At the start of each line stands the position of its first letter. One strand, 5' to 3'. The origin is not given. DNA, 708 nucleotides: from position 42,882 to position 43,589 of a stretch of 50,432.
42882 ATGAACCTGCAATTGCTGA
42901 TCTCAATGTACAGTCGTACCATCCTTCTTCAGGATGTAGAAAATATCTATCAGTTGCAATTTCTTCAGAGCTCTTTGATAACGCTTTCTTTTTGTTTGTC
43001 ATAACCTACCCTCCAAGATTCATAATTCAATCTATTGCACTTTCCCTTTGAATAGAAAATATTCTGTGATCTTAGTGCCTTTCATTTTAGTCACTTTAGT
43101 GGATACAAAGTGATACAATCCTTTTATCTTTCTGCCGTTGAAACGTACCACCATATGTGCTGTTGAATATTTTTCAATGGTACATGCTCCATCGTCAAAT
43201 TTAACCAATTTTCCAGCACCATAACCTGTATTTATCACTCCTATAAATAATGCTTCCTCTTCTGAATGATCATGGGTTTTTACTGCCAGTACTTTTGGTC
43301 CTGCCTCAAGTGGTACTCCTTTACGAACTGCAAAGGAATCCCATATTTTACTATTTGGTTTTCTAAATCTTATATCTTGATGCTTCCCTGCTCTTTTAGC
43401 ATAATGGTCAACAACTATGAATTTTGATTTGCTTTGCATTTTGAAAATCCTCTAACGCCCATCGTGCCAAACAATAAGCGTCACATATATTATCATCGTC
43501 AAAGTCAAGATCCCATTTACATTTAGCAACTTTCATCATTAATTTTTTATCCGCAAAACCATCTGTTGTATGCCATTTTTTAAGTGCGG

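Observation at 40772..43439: Stand-alone T4-Pnk-like 5'-kinase and LigD-type 3'-phosphoesterase flanking the RNR gene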

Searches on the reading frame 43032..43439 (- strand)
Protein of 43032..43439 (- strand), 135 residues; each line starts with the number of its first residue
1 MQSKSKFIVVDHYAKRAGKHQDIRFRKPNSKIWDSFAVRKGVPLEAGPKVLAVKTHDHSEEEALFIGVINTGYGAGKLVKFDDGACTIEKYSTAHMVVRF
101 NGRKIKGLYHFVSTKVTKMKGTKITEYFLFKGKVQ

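Call 3: search_protein_families(library=pfam, proteins=[window:43032-43439:-], max_evalue=0.1)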
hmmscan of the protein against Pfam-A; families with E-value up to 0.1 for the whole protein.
window:43032-43439:- (135 aa): 1 family
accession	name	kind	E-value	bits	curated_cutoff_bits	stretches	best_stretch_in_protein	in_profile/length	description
PF13298.12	LigD_N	-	2.5e-14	53.8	31.1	1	12-112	3-106/107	DNA Ligase D 3'-phosphoesterase domain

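Call 4: search_protein_families(library=phrogs, proteins=[window:43032-43439:-], max_evalue=0.01)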
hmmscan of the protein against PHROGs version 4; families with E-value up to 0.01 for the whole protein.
window:43032-43439:- (135 aa): 0 families

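Call 7: search_solved_structures(query=window:43032-43439:-, max_evalue=1, show_alignments=3)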
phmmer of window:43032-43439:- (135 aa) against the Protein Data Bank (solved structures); distinct sequences matched with E-value up to 1: 8.
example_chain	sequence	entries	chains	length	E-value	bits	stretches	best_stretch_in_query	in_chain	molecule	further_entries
3p43_A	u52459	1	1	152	1.8e-12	50.5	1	4-118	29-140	Putative uncharacterized protein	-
3p4h_A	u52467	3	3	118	9.9e-12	48.2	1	5-117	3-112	ATP-dependent DNA ligase, N-terminal domain protein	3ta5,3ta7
3n9b_A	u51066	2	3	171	2.1e-08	37.4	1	9-133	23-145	Probable ATP-dependent DNA ligase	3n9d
2lj6_A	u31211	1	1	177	2.3e-08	37.3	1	10-133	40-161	Probable ATP-dependent DNA ligase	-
5dmp_A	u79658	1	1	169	6.1e-06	29.4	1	18-114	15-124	Uncharacterized protein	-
3d6n_A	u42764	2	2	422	0.18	15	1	15-95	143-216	Dihydroorotase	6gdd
6gde_A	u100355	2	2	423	0.18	15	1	15-95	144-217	Dihydroorotase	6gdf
1xrf_A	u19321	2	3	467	0.21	14.8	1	15-95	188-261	Dihydroorotase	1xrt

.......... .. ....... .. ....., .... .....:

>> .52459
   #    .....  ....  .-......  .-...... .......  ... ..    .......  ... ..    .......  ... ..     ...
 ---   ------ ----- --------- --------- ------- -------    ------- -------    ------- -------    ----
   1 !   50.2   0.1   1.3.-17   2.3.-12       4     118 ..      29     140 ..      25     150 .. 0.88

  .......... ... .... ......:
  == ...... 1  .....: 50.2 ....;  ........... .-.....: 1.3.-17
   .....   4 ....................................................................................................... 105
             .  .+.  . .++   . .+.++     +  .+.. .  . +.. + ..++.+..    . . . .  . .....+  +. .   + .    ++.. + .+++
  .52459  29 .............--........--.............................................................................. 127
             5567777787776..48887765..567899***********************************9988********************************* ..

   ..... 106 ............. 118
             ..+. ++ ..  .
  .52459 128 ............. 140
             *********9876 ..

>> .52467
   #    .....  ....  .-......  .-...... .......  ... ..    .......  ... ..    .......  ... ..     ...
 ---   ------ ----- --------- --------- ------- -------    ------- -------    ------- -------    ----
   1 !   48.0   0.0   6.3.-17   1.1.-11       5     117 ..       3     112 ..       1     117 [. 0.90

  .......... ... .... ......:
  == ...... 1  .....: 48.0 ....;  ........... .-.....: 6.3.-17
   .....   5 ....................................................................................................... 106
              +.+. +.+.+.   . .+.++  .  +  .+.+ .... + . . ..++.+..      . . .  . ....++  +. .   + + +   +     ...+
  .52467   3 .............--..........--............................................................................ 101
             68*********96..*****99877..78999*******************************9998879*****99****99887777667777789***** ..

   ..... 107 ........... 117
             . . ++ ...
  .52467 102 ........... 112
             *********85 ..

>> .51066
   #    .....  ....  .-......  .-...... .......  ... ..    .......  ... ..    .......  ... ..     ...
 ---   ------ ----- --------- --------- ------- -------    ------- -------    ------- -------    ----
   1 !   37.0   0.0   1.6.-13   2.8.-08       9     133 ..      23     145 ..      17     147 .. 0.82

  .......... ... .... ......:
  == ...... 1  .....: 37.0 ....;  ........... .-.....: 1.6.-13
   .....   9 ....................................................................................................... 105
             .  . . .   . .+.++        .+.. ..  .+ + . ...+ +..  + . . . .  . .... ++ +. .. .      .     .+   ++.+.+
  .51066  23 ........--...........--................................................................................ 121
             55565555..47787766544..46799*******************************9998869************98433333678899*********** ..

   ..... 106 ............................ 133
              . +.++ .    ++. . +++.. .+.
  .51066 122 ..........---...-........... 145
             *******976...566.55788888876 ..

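Call 13: search_dna_similar(query=window:43032-43439:-, collection=phages, mode=protein, max_evalue=0.001, max_rows=30)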
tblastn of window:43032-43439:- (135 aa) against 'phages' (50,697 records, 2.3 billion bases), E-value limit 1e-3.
No match.

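Call 15: find_homologous_proteins(query=window:43032-43439:-, max_evalue=0.001)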
Query window:43032-43439:- (135 aa): 113 proteins with E <= 0.001 among 114 candidates.
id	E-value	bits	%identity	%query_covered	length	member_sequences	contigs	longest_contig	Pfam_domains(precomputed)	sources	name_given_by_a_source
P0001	1.4e-84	298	100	100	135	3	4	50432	PF13298.13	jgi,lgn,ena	-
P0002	1.8e-67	243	81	100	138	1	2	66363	PF13298.13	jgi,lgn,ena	-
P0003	8.2e-63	228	75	96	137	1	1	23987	PF13298.13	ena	-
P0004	2.9e-57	210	72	96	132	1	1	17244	PF13298.13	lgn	-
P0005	9.2e-53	196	64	100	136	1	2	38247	PF13298.13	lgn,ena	-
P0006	1.1e-50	189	66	99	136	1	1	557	PF13298.13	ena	-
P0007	2.3e-50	188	64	98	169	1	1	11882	PF13298.13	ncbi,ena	-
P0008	4.8e-50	187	64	99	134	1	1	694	PF13298.13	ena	-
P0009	5.9e-49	183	62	98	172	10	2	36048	PF13298.13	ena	-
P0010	6.1e-49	183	62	99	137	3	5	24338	PF13298.13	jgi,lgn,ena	jgi:bifunctional non-homologous end joining protein LigD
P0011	1.1e-48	182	61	100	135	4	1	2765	PF13298.13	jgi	-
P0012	2.4e-48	181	61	98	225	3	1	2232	PF13298.13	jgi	jgi:DNA ligase D-like protein (predicted 3'-phosphoesterase)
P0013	3.8e-48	181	63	99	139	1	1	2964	PF13298.13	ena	-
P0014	3.9e-48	181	62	99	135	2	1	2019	PF13298.13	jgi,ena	-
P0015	4.6e-48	180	64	98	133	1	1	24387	PF13298.13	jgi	jgi:bifunctional non-homologous end joining protein LigD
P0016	5.7e-48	180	60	99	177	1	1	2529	PF13298.13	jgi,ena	-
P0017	5.8e-48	180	65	99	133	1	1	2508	PF13298.13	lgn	-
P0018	6.1e-48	180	62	97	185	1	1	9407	PF13298.13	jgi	jgi:DNA ligase D-like protein (predicted 3'-phosphoesterase)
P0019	2.0e-47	178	63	100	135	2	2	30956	PF13298.13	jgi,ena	-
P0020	2.8e-47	178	64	97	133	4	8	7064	PF13298.13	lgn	-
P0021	2.9e-47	178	59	100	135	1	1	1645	PF13298.13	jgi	jgi:bifunctional non-homologous end joining protein LigD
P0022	5.1e-47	177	62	99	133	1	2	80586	PF13298.13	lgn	-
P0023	5.1e-47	177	62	96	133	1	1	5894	PF13298.13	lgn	-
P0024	7.1e-47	176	61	98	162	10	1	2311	PF13298.13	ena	-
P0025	8.8e-47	176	61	99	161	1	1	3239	PF13298.13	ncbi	-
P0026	1.2e-46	176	62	99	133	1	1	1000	PF13298.13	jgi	jgi:DNA ligase D-like protein (predicted 3'-phosphoesterase)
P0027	1.5e-46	175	64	99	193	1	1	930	PF13298.13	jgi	jgi:hypothetical protein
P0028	1.7e-46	175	58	99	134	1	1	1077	PF13298.13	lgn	-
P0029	1.8e-46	175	63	98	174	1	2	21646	PF13298.13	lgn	-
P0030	3.2e-46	174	63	99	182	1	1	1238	PF13298.13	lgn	-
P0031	4.2e-46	174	62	99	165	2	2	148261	PF13298.13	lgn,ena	-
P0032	4.3e-46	174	61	98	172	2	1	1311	PF13298.13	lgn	-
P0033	5.3e-46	174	58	100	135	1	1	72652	PF13298.13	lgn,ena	-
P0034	5.4e-46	174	60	97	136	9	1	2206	PF13298.13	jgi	jgi:bifunctional non-homologous end joining protein LigD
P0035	7.2e-46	173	62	96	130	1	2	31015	PF13298.13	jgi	jgi:bifunctional non-homologous end joining protein LigD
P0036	7.8e-46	173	61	100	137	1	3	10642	PF13298.13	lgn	-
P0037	8.7e-46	173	59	99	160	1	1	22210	PF13298.13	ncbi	-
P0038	1.2e-45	173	59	98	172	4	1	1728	PF13298.13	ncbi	-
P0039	1.7e-45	172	61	98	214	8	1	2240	PF13298.13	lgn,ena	-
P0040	1.9e-45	172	62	96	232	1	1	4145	PF13298.13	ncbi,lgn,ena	-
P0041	2.2e-45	172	62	97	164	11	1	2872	PF13298.13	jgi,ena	-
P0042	2.5e-45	171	62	99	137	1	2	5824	PF13298.13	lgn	-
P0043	2.7e-45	171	60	99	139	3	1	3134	PF13298.13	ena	-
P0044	3.0e-45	171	62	97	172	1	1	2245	PF13298.13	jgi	-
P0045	4.6e-45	171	61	99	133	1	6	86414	PF13298.13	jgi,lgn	jgi:bifunctional non-homologous end joining protein LigD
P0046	4.7e-45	171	61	98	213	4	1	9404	PF13298.13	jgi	-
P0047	6.9e-45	170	61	98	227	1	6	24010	PF13298.13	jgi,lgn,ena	-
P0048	8.6e-45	170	61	98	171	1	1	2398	PF13298.13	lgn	-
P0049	1.0e-44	169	59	97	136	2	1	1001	PF13298.13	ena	-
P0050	1.1e-44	169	56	97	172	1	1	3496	PF13298.13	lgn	-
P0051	3.0e-44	168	59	99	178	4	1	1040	PF13298.13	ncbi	-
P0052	4.5e-44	167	62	99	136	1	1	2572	PF13298.13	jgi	jgi:bifunctional non-homologous end joining protein LigD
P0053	9.0e-44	166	59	99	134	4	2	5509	PF13298.13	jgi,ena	-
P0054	1.1e-43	166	60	95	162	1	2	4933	PF13298.13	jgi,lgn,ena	-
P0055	1.2e-43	166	58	98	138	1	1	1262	PF13298.13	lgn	-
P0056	1.2e-43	166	57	99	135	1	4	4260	PF13298.13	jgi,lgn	jgi:bifunctional non-homologous end joining protein LigD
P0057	1.4e-43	166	59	96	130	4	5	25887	PF13298.13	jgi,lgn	jgi:bifunctional non-homologous end joining protein LigD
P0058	1.5e-43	166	60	98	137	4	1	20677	PF13298.13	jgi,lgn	jgi:bifunctional non-homologous end joining protein LigD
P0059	1.5e-43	166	57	99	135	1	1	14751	PF13298.13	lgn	-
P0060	1.7e-43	166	58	99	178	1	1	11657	PF13298.13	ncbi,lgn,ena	-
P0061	2.4e-43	165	59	98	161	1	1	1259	PF13298.13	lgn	-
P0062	2.4e-43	165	59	99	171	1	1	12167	PF13298.13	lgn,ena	-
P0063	2.5e-43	165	60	97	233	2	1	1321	PF13298.13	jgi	jgi:DNA ligase D-like protein (predicted 3'-phosphoesterase)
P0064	2.9e-43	165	59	97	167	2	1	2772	PF13298.13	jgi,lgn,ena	-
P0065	3.7e-43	164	61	98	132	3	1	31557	PF13298.13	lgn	-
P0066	4.6e-43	164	59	98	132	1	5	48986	PF13298.13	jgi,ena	-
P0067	5.1e-43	164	59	98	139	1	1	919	PF13298.13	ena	-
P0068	6.9e-43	164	60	99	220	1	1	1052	PF13298.13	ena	-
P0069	7.2e-43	164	59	99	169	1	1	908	PF13298.13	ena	-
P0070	1.7e-42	162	59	99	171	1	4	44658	PF13298.13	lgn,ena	-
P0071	1.7e-42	162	60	95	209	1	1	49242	PF13298.13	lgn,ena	-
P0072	1.8e-42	162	58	98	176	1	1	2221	PF13298.13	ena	-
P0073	2.1e-42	162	59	96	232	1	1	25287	PF13298.13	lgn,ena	-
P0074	2.7e-42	162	59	99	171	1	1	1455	PF13298.13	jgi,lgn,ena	-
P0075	2.8e-42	162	59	97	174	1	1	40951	PF13298.13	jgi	jgi:DNA ligase D-like protein (predicted 3'-phosphoesterase)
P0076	4.1e-42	161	59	99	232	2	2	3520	PF13298.13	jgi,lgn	-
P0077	5.0e-42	161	56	98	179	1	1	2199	PF13298.13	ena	-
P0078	1.8e-41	159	59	99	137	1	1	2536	PF13298.13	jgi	-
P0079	1.9e-41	159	56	99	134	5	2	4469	PF13298.13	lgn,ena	-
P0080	2.4e-41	159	57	97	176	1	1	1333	PF13298.13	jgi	jgi:DNA ligase D-like protein (predicted 3'-phosphoesterase)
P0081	2.6e-41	158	59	99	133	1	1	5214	PF13298.13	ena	-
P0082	2.7e-41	158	60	99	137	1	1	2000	PF13298.13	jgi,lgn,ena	-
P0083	3.0e-41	158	57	99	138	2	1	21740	PF13298.13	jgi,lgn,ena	-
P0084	4.5e-41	158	61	98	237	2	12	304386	PF13298.13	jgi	jgi:DNA ligase D-like protein (predicted 3'-phosphoesterase)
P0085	9.7e-41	157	56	99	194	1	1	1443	PF13298.13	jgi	-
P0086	1.3e-40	156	59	99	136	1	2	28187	PF13298.13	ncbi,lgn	-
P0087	1.5e-40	156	58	87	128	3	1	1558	PF13298.13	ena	-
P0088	1.7e-40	156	57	99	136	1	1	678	PF13298.13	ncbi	-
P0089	2.0e-40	156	58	97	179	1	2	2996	PF13298.13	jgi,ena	-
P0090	2.1e-40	156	56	97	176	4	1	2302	PF13298.13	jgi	-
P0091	3.0e-40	155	55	99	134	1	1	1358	PF13298.13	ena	-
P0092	4.5e-40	154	56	99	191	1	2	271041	PF13298.13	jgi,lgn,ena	-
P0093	5.7e-40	154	56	100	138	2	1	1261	PF13298.13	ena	-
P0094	7.3e-40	154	56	97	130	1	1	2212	PF13298.13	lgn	-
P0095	1.4e-39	153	60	98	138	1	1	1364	PF13298.13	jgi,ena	-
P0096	1.8e-39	153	56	97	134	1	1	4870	PF13298.13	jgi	jgi:bifunctional non-homologous end joining protein LigD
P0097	2.0e-39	152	59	99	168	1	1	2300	PF13298.13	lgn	-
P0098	2.0e-39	152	58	98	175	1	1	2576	PF13298.13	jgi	jgi:DNA ligase D-like protein (predicted 3'-phosphoesterase)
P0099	2.2e-39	152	55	96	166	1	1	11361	PF13298.13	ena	-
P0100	2.4e-39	152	54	97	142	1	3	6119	PF13298.13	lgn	-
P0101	9.0e-39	150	55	97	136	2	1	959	PF13298.13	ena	-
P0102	9.3e-39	150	59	92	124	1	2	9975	PF13298.13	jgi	jgi:bifunctional non-homologous end joining protein LigD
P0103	1.4e-38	150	59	92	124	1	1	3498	PF13298.13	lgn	-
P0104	2.7e-38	149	59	92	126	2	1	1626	PF13298.13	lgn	-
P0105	2.3e-37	146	54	99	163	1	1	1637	PF13298.13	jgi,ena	-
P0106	4.7e-36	141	54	99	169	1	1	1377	PF13298.13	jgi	jgi:DNA ligase D-like protein (predicted 3'-phosphoesterase)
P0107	4.8e-36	141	56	99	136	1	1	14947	PF13298.13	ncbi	-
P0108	1.2e-35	140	55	98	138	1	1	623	PF13298.13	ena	-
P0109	7.4e-35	138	50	96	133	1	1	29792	PF13298.13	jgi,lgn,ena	-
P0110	2.4e-33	133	52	100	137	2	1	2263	PF13298.13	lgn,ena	-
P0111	2.6e-33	133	54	100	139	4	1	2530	PF13298.13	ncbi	-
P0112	9.8e-33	131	58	75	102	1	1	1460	PF13298.13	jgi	jgi:bifunctional non-homologous end joining protein LigD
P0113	8.5e-29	118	68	61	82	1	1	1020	PF13298.13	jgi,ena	-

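Call 16: find_encoding_contigs(protein=window:43032-43439:-, flank=10000, max_places=6)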
Protein window:43032-43439:- (135 aa): 7 contigs read that carry it; 4 places shown.
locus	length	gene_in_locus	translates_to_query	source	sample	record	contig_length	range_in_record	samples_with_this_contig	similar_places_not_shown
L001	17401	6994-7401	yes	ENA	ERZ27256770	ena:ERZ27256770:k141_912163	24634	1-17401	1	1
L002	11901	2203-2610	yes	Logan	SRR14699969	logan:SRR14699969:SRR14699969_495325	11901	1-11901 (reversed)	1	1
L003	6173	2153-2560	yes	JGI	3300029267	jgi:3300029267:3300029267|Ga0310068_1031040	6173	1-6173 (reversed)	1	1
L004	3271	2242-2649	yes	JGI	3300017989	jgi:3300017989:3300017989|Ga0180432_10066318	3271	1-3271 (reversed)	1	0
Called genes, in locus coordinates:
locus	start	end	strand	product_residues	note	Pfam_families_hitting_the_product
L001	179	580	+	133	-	-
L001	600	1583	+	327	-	PF03215:Rad17 (weak), PF13173:AAA_14 (faint), PF00004:AAA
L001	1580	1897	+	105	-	PF00684:DnaJ_CXXCXGXG (faint)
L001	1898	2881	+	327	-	-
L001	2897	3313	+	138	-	-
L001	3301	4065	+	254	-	-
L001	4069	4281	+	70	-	-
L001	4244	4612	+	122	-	-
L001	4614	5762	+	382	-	-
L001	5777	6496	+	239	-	PF26809:Phage_T4_gp13 (faint)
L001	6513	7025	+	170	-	PF02075:RuvC (weak)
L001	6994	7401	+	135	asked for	PF13298:LigD_N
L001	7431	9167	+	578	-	PF00317:Ribonuc_red_lgN (faint), PF02867:Ribonuc_red_lgC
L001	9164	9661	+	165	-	PF06414:Zeta_toxin, PF08433:KTI12 (weak), PF13671:AAA_33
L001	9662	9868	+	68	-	-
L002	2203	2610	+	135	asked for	PF13298:LigD_N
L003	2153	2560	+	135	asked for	PF13298:LigD_N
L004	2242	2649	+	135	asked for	PF13298:LigD_N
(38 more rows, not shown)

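Call 17: find_encoding_contigs(protein=P0084, flank=10000, max_places=2)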
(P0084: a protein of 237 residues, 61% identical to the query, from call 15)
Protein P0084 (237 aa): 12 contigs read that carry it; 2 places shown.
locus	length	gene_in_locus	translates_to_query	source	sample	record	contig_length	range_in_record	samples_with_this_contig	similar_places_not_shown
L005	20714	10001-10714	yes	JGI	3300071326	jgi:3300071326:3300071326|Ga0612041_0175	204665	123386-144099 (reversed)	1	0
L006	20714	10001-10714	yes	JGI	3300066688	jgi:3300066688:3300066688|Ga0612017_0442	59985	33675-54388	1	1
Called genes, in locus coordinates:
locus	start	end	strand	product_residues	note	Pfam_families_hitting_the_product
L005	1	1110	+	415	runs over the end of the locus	PF05970:PIF1 (weak), PF01443:Viral_helicase1 (faint), PF13245:AAA_19, PF13604:AAA_30, PF13538:UvrD_C_2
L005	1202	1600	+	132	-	-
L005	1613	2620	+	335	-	PF03215:Rad17 (weak), PF00004:AAA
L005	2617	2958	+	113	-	-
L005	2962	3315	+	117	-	-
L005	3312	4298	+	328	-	-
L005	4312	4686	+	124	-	-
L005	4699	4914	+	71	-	-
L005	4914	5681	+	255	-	-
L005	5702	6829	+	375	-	PF02739:5_3_exonuc_N (weak)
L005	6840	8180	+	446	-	PF13238:AAA_18 (weak)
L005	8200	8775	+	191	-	PF02075:RuvC (weak)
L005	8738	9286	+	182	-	-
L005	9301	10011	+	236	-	PF06397:Desulfoferrod_N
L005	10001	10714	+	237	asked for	PF13298:LigD_N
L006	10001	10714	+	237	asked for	PF13298:LigD_N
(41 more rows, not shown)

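Call 18: find_encoding_contigs(protein=P0092, flank=10000, max_places=2)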
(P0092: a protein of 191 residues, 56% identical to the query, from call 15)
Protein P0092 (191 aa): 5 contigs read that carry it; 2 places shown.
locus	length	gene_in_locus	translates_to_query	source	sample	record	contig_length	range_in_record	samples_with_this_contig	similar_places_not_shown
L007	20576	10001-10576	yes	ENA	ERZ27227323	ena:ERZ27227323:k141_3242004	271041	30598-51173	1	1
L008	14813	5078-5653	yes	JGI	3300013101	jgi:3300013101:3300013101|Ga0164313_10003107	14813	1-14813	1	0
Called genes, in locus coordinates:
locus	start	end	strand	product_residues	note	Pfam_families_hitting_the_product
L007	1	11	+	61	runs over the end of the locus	-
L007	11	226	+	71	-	-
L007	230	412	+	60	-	-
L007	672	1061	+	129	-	-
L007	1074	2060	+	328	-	PF03215:Rad17 (weak), PF00004:AAA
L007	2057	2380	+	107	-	-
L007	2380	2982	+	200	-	PF13489:Methyltransf_23, PF08242:Methyltransf_12 (faint)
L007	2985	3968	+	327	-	-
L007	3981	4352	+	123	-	-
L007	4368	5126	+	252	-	-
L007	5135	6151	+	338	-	PF00709:Adenylsucc_synt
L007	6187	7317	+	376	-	PF02739:5_3_exonuc_N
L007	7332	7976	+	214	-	-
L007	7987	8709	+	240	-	PF26809:Phage_T4_gp13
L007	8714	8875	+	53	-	-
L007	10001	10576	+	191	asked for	PF13298:LigD_N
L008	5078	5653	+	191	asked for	PF13298:LigD_N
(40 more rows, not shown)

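Call 19: find_encoding_contigs(protein=P0002, flank=10000, max_places=2)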
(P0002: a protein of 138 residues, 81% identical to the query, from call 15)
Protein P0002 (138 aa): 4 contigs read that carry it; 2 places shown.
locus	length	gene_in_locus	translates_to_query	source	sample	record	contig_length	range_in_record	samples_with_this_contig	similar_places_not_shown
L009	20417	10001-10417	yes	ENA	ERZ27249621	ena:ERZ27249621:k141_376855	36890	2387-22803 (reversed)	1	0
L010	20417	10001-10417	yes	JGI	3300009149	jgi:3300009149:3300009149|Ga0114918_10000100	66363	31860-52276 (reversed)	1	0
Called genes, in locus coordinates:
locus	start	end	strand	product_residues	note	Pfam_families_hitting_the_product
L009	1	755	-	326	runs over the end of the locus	-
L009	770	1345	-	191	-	-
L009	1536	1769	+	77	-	-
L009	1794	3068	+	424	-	PF05970:PIF1 (faint), PF00580:UvrD-helicase (weak), PF13086:AAA_11 (faint), PF13245:AAA_19, PF13604:AAA_30, PF13361:UvrD_C (faint), PF01443:Viral_helicase1 (weak), PF13538:UvrD_C_2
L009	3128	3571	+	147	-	-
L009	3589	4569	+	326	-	PF03215:Rad17 (weak), PF05496:RuvB_N (faint), PF00004:AAA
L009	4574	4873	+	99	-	PF00684:DnaJ_CXXCXGXG (weak)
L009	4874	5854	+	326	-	-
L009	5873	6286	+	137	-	-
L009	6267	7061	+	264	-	-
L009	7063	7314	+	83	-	-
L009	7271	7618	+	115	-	-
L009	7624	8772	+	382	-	PF01367:5_3_exonuc (weak)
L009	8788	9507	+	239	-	-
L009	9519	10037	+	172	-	-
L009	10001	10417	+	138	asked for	PF13298:LigD_N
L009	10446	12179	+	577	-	PF02867:Ribonuc_red_lgC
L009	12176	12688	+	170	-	PF06414:Zeta_toxin (weak), PF08433:KTI12 (weak), PF13671:AAA_33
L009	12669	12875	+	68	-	-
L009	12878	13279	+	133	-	-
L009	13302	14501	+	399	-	PF00154:RecA_N, PF06745:ATPase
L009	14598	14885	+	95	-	PF13083:KH_KhpA-B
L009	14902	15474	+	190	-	-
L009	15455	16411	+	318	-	-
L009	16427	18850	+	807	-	-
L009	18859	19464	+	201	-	-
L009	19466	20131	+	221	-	-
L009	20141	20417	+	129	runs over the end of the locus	-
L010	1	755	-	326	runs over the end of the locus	-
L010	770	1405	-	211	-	-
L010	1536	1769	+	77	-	-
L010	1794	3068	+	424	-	PF05970:PIF1 (faint), PF00580:UvrD-helicase (weak), PF13086:AAA_11 (faint), PF13245:AAA_19, PF13604:AAA_30, PF01443:Viral_helicase1 (weak), PF13538:UvrD_C_2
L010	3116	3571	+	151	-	-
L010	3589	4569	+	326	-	PF03215:Rad17 (weak), PF05496:RuvB_N (faint), PF00004:AAA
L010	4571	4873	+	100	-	PF00684:DnaJ_CXXCXGXG (weak)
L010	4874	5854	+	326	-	-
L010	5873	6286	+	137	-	-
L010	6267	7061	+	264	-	-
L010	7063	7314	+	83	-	-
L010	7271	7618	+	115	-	-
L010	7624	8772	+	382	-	PF01367:5_3_exonuc (weak)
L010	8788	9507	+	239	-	-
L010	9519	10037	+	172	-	-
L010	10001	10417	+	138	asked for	PF13298:LigD_N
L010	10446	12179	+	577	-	PF02867:Ribonuc_red_lgC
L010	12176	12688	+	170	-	PF06414:Zeta_toxin (weak), PF08433:KTI12 (weak), PF13671:AAA_33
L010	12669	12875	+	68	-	-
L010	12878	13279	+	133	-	-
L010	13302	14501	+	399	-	PF00154:RecA_N, PF06745:ATPase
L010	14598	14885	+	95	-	PF13083:KH_KhpA-B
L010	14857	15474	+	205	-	-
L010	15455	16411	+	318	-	-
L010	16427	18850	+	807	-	-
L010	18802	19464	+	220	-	-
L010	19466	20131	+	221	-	-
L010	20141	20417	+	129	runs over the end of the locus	-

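Call 23: find_related_loci(query=A1, collection=viral_contigs, flank=10000)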
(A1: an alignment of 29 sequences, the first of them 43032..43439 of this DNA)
Query A1 (135 aa) in viral_contigs; peptide patterns used: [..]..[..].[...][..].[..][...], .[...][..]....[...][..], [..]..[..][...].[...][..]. (x = any residue, [..] = any of these).
155 stretches matched a pattern; 37 encode a relative of the query (tblastn E <= 1e-3); 36 distinct loci.
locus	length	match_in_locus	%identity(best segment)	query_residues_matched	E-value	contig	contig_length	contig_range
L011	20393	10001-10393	62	5-133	1e-51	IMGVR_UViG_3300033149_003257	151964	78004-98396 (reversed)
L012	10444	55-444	60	5-134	3e-51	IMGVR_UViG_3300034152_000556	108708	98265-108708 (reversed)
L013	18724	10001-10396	61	1-133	2e-50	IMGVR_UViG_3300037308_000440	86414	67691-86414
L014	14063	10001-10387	62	5-134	3e-50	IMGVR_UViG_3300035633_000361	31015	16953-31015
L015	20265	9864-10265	57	1-135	2e-49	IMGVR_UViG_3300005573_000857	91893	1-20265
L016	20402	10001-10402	54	1-135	6e-47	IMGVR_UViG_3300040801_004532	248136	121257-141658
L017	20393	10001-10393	55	1-133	2e-45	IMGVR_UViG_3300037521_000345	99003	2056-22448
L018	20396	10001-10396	56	3-134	1e-44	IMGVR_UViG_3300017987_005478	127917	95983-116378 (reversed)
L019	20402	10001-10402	52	1-133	2e-44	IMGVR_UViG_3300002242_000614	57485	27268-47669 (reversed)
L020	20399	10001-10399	59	4-134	2e-44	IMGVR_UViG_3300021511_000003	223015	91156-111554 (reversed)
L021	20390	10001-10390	55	1-133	2e-44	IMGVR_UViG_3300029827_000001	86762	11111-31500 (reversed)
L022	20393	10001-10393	58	4-134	4e-44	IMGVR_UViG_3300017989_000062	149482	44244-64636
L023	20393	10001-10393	53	6-135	9e-44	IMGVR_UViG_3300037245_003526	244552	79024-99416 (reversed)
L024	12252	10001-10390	54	1-133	2e-41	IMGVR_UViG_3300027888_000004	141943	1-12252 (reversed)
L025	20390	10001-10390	54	1-133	2e-41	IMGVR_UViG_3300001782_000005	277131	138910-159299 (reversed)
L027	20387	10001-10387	48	5-134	5e-36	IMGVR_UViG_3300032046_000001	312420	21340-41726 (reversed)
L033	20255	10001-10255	45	6-92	2e-15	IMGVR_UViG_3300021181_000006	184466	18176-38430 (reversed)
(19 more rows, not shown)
